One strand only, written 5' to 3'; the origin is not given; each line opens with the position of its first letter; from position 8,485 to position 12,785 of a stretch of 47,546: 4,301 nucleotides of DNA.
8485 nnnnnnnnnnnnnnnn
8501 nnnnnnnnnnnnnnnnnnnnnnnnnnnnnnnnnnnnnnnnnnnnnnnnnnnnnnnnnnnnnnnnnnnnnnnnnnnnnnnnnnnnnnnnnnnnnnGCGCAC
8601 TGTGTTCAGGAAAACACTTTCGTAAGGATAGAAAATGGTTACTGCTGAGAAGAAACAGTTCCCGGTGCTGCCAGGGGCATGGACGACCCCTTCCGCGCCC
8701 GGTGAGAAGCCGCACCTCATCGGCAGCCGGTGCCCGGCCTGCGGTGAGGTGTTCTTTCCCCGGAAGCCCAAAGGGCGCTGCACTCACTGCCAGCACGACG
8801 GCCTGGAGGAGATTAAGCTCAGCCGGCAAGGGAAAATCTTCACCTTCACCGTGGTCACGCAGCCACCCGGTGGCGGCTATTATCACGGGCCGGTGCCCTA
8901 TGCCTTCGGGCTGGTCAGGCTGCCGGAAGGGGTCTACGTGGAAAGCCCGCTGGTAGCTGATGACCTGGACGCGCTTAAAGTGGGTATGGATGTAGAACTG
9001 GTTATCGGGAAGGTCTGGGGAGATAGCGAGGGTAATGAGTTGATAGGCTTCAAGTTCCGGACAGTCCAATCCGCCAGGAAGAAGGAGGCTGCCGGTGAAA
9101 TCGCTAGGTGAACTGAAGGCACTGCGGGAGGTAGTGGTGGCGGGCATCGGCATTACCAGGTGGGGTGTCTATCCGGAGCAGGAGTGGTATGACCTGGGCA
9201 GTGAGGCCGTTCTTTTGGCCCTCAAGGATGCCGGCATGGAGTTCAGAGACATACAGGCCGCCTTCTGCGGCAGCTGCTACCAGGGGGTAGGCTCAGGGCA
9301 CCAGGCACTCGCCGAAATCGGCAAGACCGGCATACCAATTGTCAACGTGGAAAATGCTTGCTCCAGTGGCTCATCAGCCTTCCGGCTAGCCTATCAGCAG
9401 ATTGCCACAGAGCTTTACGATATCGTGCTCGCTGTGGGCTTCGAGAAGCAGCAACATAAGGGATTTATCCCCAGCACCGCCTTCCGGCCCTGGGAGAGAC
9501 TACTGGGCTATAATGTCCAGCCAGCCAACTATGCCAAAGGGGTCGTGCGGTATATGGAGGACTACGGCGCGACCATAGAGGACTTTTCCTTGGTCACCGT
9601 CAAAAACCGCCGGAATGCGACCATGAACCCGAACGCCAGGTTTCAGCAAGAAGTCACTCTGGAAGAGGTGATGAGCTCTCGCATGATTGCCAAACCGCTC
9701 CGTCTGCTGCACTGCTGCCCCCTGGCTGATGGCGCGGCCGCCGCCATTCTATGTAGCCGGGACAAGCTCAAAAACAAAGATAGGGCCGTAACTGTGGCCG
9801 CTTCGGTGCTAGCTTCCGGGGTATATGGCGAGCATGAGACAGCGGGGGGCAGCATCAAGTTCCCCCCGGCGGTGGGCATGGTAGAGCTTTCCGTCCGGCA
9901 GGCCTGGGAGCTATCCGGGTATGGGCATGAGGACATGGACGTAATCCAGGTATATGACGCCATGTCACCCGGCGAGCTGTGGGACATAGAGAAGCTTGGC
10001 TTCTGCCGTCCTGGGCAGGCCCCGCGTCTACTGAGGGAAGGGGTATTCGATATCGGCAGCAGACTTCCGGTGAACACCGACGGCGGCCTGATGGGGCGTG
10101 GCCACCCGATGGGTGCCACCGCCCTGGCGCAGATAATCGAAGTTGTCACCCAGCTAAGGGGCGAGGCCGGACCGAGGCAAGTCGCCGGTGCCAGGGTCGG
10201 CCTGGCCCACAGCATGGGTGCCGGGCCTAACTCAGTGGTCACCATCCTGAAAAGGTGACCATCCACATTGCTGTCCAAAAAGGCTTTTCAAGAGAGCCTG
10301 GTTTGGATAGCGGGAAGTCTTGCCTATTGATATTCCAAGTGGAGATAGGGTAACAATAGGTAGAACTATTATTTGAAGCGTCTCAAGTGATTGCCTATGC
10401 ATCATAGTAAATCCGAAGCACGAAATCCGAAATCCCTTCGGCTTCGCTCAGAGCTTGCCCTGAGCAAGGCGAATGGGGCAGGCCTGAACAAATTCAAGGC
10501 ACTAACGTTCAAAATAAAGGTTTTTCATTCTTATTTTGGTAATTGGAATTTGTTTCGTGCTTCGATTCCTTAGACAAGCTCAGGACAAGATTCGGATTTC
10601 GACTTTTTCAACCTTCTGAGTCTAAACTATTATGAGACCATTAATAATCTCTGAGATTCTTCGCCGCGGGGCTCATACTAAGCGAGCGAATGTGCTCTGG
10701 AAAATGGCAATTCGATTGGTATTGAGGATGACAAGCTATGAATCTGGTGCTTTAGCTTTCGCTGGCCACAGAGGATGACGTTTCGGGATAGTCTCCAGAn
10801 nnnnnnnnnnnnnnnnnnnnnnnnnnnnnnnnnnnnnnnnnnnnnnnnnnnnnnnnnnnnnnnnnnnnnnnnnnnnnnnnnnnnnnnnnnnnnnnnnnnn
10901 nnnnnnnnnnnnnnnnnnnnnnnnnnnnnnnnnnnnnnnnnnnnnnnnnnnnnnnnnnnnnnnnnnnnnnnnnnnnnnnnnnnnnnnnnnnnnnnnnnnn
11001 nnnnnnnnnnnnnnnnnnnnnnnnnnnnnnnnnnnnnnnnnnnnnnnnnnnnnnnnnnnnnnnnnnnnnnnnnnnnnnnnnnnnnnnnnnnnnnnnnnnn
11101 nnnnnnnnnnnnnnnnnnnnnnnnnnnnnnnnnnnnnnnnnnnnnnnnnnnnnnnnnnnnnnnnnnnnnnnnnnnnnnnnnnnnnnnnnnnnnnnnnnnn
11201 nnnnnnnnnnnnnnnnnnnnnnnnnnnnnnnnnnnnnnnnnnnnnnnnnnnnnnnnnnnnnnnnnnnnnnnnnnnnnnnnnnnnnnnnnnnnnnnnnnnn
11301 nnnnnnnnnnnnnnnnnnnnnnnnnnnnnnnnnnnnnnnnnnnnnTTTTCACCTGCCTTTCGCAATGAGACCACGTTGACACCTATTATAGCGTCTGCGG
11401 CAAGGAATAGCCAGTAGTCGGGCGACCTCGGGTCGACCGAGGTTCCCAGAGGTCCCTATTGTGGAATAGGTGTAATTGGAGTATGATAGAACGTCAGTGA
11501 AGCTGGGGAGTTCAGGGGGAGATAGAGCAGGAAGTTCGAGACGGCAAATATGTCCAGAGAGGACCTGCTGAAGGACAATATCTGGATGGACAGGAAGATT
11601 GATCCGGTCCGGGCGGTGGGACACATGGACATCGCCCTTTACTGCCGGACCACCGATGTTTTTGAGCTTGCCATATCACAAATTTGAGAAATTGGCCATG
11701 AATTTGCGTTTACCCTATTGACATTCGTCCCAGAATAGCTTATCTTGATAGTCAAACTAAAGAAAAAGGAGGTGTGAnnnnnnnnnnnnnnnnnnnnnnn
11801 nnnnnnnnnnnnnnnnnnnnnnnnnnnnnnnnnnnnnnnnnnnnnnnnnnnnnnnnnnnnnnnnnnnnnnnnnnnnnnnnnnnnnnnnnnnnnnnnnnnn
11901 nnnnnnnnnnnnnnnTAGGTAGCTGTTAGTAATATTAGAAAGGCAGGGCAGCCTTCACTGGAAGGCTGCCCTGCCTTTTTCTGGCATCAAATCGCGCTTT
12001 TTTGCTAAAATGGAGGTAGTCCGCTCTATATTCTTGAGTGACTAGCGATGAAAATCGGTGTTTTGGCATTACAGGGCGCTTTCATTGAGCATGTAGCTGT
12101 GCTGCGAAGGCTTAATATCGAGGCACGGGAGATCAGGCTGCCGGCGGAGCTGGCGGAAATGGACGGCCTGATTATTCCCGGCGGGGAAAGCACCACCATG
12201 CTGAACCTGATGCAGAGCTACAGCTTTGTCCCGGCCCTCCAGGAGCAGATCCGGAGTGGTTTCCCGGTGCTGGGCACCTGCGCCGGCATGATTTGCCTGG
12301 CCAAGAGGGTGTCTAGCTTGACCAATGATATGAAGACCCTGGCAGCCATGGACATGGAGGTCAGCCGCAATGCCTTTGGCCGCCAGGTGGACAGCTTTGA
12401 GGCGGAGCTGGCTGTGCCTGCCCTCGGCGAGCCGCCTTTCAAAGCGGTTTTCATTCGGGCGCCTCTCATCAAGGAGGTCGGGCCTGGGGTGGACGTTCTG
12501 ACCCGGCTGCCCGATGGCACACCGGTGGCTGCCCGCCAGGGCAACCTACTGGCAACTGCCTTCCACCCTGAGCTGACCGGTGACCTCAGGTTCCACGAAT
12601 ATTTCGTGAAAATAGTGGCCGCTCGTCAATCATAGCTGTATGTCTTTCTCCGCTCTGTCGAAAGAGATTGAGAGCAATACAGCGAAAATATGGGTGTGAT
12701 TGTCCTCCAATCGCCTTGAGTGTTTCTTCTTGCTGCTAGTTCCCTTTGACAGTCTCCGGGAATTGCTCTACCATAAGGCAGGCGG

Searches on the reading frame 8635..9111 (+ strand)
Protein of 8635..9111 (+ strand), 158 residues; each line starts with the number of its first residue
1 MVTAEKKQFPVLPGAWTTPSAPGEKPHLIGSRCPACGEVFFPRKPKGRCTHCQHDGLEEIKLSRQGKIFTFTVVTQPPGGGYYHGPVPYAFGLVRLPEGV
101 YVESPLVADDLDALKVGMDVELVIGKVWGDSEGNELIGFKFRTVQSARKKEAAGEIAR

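Call 12: search_protein_families(library=pfam, proteins=[window:8635-9111:+], max_evalue=0.001)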
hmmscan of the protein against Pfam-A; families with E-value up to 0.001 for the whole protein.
window:8635-9111:+ (158 aa): 2 families
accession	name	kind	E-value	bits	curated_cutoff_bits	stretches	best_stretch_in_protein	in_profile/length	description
PF01796.24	OB_ChsH2_C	-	1.5e-15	57.3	27.1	1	61-124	3-64/65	ChsH2, C-terminal OB-fold domain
PF12172.15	zf-ChsH2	-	1.8e-06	28.1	23.2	1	24-54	5-33/37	ChsH2, rubredoxin-like zinc ribbon domain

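Call 52: search_protein_families(library=ncbifam, proteins=[window:8635-9111:+], max_evalue=0.00001)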
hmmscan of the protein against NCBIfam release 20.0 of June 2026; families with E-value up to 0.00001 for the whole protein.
window:8635-9111:+ (158 aa): 1 family
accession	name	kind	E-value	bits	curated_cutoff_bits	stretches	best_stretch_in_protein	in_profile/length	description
NF053627.1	BnzsclthlBbsAGT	equivalog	9.8e-16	58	250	1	22-144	30-145/145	benzoylsuccinyl-CoA thiolase subunit BbsA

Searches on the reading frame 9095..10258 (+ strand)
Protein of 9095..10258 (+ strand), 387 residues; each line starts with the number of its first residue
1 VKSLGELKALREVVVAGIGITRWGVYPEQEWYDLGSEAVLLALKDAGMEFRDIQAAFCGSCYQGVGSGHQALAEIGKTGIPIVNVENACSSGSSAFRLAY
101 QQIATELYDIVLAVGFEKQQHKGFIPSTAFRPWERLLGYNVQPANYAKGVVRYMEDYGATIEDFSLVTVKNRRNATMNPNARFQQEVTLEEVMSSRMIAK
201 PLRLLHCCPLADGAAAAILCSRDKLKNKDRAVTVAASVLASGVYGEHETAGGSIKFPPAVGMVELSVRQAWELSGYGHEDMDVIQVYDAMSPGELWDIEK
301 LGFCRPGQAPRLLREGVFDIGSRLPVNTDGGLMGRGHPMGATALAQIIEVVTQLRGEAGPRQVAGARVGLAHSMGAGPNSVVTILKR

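Call 12: search_protein_families(library=pfam, proteins=[window:9095-10258:+], max_evalue=0.001)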
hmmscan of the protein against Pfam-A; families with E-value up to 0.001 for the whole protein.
window:9095-10258:+ (387 aa): 4 families
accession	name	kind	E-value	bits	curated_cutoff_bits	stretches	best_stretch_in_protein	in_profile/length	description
PF22691.2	Thiolase_C_1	-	3.5e-37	127.8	28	1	263-385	20-142/144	Thiolase C-terminal domain-like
PF00108.29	Thiolase_N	-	8.3e-17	61.8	26.4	1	24-223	16-260/260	Thiolase, N-terminal domain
PF02803.24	Thiolase_C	-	9.8e-06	25.7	27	1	267-371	28-114/123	Thiolase, C-terminal domain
PF00109.32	ketoacyl-synt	-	0.00014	22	20.8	1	62-121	149-206/252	Beta-ketoacyl synthase, N-terminal domain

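Call 52: search_protein_families(library=ncbifam, proteins=[window:9095-10258:+], max_evalue=0.00001)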
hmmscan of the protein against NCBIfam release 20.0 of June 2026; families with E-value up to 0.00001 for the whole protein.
window:9095-10258:+ (387 aa): 21 families
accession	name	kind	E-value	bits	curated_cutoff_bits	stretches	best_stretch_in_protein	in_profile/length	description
NF006102.0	PRK08256.1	subfamily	2.3e-93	313.4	436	1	11-387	3-392/394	lipid-transfer protein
NF004720.0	PRK06064.1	subfamily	7.5e-89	298.2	420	1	11-387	2-387/389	thiolase domain-containing protein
NF004715.0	PRK06059.1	equivalog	3.3e-79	266.7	424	1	10-385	3-397/399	lipid-transfer protein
NF053570.1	AcCoTHIOL_METTL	equivalog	1.4e-77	261.1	600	1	10-385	1-381/385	acetyl-CoA acetyltransferase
NF004810.0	PRK06157.1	equivalog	1.8e-75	254.6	403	1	11-383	7-390/400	acetyl-CoA acetyltransferase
NF053628.1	BnzsclthlBbsBGT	equivalog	5.2e-73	246.1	750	1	8-377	2-371/389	benzoylsuccinyl-CoA thiolase subunit BbsB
NF009228.0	PRK12578.1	subfamily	6.8e-65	219.2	485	1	11-387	3-387/387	thiolase domain-containing protein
NF006180.0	PRK08313.1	subfamily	3.5e-56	190.7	514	1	11-377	4-373/389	thiolase domain-containing protein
NF004811.0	PRK06158.1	subfamily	1.7e-55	188.6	421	1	12-384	9-376/384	acetyl-CoA acetyltransferase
NF005704.0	PRK07516.1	subfamily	1.3e-51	175.7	412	1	12-376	3-375/389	thiolase domain-containing protein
NF005892.0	PRK07855.1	subfamily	4.1e-49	167.5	469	1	13-382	8-385/390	lipid-transfer protein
NF004721.0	PRK06065.1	equivalog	1.7e-48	165.5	455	1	9-372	8-377/393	thiolase domain-containing protein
NF004982.0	PRK06365.1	equivalog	2.3e-44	152.2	695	2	10-232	15-248/430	thiolase domain-containing protein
NF006010.0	PRK08142.1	subfamily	3.6e-44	151.1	462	1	32-376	26-372/388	thiolase domain-containing protein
NF004936.0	PRK06289.1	equivalog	1.3e-37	129.6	375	1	29-383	24-398/405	acetyl-CoA acetyltransferase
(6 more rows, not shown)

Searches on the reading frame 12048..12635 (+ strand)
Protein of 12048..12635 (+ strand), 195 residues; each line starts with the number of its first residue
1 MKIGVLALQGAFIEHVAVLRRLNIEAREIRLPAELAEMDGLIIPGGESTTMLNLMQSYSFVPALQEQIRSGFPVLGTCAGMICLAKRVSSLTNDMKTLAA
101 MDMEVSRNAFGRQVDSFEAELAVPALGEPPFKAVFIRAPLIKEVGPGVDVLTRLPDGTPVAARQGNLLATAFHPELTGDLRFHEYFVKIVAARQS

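Call 12: search_protein_families(library=pfam, proteins=[window:12048-12635:+], max_evalue=0.001)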
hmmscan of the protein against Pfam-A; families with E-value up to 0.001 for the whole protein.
window:12048-12635:+ (195 aa): 4 families
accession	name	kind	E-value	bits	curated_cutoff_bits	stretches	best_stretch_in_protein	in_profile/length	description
PF01174.25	SNO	-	1.5e-59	201.5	27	1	5-190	1-186/188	SNO glutamine amidotransferase family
PF07685.20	GATase_3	-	3.6e-09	37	27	1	19-108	19-118/196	CobB/CobQ-like glutamine amidotransferase domain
PF03575.23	Peptidase_S51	-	3.8e-09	37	23.9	1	29-96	74-142/206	Peptidase family S51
PF00117.34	GATase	-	2.7e-05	24.4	22.8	1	22-181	29-178/190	Glutamine amidotransferase class-I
